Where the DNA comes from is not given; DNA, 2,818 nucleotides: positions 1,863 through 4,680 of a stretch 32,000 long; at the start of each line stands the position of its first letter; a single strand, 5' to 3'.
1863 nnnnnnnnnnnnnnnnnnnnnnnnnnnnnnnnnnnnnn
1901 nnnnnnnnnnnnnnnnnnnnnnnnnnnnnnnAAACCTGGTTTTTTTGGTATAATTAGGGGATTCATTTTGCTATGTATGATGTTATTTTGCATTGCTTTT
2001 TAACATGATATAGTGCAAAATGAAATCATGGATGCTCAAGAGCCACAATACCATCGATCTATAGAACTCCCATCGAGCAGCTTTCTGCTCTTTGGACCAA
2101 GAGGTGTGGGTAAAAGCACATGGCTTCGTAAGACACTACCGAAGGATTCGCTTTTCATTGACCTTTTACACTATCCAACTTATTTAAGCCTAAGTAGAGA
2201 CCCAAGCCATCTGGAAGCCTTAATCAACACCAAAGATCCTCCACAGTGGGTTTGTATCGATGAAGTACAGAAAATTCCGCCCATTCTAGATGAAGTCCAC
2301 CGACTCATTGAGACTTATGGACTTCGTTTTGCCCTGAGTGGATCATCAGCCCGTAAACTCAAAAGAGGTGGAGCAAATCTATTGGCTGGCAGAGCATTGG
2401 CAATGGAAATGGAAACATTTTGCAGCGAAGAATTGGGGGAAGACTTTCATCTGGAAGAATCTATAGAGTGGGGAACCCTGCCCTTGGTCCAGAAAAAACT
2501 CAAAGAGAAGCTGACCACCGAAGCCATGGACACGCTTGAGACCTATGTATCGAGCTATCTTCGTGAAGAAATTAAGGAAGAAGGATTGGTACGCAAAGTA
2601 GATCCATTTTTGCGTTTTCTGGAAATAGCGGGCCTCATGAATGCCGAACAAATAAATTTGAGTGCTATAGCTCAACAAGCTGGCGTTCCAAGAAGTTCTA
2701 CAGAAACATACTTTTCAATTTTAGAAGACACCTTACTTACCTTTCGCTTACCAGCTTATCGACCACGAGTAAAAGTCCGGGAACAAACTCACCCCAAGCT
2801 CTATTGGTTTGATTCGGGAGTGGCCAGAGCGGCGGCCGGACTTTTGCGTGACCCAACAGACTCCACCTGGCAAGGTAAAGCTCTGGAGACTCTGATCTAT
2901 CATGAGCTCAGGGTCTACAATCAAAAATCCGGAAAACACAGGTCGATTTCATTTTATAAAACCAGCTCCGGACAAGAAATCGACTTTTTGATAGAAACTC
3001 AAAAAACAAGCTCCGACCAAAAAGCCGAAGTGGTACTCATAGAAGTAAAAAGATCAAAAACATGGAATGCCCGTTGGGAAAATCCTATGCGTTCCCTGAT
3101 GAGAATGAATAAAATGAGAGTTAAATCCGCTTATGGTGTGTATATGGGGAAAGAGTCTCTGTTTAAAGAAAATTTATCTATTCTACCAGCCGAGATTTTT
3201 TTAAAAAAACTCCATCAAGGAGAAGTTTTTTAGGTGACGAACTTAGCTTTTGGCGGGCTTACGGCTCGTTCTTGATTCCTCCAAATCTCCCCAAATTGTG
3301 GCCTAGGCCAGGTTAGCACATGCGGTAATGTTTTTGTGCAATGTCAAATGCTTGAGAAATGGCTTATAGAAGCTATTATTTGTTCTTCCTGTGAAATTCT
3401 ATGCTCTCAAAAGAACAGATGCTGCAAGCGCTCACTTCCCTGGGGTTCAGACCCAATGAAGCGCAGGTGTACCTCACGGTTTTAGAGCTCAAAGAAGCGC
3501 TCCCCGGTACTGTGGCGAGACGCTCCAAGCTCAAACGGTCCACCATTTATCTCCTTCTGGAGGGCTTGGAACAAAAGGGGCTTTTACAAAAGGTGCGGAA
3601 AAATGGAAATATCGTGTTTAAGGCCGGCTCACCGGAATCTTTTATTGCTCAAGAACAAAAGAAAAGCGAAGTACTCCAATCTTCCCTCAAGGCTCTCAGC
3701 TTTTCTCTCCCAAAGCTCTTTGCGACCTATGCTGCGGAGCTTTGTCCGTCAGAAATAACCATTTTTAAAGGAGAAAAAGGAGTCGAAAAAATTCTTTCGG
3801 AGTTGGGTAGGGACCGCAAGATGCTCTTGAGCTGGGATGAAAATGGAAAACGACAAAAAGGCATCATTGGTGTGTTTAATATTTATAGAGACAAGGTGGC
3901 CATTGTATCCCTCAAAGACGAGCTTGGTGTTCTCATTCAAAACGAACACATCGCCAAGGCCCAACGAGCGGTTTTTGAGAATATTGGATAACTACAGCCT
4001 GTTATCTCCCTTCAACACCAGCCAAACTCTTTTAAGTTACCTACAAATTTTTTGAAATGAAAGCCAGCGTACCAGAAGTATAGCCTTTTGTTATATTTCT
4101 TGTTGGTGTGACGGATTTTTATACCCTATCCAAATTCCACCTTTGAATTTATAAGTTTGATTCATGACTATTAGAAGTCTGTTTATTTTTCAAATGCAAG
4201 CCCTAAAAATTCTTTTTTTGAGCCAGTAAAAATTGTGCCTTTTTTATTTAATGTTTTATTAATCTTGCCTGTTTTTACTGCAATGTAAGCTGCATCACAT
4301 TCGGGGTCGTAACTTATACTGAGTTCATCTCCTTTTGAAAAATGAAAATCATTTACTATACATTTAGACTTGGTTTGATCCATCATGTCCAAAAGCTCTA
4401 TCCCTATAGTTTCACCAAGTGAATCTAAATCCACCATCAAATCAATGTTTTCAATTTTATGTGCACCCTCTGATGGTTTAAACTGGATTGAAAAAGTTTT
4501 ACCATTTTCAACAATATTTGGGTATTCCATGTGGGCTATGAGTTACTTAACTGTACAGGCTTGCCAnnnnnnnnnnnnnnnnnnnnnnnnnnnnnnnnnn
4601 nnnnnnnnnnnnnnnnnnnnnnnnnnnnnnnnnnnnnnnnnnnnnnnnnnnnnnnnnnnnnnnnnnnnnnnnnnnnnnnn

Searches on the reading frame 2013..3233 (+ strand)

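Call 11: search_protein_families(library=pfam, proteins=[window:2013-3233:+], max_evalue=0.01)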
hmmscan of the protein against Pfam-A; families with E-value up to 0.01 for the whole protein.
window:2013-3233:+ (406 aa): 4 families
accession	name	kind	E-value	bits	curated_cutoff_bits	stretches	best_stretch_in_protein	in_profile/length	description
PF13635.12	DUF4143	-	3.5e-30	105.3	28.1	1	186-347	3-159/160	Domain of unknown function (DUF4143)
PF13173.12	AAA_14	-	1.7e-18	67.3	27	1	24-141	5-128/129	AAA domain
PF13401.12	AAA_22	-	0.00032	21.5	27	0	23-42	7-26/130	AAA domain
PF09903.14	DUF2130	-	0.0043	16.8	26.7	1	287-357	34-106/255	Uncharacterized protein conserved in bacteria (DUF2130)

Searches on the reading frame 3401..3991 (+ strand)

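Call 11: search_protein_families(library=pfam, proteins=[window:3401-3991:+], max_evalue=0.01)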
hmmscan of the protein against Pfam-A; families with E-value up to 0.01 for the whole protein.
window:3401-3991:+ (196 aa): 3 families
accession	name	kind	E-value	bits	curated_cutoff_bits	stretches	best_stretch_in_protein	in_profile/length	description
PF01978.25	TrmB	-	2.7e-14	53.2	25.6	1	11-79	1-68/68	Sugar-specific transcriptional regulator TrmB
PF03965.22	Penicillinase_R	-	0.00039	21.2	22.6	1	22-93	7-81/115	Penicillinase repressor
PF09339.16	HTH_IclR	-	0.0027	17.9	22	1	37-65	23-51/52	IclR helix-turn-helix domain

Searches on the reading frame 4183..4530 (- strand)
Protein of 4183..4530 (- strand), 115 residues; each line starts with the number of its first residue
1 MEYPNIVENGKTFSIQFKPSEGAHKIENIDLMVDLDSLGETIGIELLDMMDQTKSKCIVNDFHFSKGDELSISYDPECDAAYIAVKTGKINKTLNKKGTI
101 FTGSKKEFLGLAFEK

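Call 19: search_protein_families(library=pfam, proteins=[window:4183-4530:-], max_evalue=0.001)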
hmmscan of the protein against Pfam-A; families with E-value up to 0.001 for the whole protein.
window:4183-4530:- (115 aa): 1 family
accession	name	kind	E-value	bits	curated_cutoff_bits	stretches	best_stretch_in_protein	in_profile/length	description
PF10049.14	DUF2283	-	4e-09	37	23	0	72-100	2-31/49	Protein of unknown function (DUF2283)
